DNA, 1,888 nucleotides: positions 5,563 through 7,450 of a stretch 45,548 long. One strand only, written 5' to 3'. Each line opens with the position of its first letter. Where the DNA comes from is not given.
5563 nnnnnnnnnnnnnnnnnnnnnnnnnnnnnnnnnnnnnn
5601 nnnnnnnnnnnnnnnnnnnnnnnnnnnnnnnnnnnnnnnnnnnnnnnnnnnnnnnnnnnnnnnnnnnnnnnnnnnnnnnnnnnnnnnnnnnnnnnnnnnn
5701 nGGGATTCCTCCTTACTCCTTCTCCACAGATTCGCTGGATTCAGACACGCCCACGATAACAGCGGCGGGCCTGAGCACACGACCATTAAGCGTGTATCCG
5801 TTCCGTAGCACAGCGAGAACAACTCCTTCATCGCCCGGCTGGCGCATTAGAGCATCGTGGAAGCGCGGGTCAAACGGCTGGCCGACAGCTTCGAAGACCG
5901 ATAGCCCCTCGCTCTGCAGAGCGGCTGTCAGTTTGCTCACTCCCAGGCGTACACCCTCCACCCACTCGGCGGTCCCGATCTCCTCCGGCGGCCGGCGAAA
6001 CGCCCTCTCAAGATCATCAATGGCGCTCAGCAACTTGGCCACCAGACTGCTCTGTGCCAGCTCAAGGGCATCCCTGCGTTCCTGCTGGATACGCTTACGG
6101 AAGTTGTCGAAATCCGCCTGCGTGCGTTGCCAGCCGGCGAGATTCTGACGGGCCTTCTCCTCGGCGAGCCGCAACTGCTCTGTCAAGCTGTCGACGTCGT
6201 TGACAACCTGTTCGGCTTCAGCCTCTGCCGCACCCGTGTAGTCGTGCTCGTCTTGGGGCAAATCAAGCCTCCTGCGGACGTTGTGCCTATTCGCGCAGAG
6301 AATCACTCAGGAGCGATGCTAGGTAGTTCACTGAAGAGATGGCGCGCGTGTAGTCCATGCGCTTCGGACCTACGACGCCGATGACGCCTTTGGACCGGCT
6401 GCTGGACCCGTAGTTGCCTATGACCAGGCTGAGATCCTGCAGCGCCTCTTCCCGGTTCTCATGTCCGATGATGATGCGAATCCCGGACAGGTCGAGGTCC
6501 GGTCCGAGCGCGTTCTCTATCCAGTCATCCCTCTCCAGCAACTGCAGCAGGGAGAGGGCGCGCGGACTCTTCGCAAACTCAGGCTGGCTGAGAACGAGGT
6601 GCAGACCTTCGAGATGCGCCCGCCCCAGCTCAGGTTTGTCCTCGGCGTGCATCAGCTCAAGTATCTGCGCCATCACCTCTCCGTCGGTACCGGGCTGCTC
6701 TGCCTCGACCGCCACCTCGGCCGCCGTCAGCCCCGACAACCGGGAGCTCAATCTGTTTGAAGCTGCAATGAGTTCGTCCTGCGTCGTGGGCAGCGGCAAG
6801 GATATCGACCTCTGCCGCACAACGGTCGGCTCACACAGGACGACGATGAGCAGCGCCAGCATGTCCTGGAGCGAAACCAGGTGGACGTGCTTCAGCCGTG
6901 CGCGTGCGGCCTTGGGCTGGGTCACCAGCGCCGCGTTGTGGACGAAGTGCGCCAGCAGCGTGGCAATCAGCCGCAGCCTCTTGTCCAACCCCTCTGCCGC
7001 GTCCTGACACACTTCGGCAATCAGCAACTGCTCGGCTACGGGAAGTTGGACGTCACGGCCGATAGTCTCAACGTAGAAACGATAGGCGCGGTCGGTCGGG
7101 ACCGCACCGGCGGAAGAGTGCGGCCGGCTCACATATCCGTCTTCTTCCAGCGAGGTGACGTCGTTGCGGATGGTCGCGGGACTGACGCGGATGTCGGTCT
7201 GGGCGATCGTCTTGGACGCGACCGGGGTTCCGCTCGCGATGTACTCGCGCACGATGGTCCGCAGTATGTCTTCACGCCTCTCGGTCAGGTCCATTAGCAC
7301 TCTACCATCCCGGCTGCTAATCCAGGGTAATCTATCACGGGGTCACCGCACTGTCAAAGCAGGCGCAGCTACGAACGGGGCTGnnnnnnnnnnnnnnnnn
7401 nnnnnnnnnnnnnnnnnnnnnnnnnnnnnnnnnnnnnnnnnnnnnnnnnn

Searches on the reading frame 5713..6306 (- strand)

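Call 62: search_protein_families(library=pfam, proteins=[window:5713-6306:-], max_evalue=0.0001)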
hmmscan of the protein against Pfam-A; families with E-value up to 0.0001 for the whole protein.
window:5713-6306:- (197 aa): 1 family
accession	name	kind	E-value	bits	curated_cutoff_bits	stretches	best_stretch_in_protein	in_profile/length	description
PF01025.24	GrpE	-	5.3e-37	127.5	25.8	1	30-186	5-164/165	GrpE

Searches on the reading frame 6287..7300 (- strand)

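Call 62: search_protein_families(library=pfam, proteins=[window:6287-7300:-], max_evalue=0.0001)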
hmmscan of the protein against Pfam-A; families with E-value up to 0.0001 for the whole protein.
window:6287-7300:- (337 aa): 3 families
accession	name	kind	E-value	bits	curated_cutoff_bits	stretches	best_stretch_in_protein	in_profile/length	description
PF01628.27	HrcA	-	1.5e-42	146.4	22.2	1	108-321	3-215/215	HrcA protein C terminal domain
PF03444.21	HrcA_DNA-bdg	-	1.9e-06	27.9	21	1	4-74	1-71/79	Winged helix-turn-helix transcription repressor, HrcA DNA-binding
PF01325.25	Fe_dep_repress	-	3.8e-05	24.2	26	1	4-58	1-53/60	Iron dependent repressor, N-terminal DNA binding domain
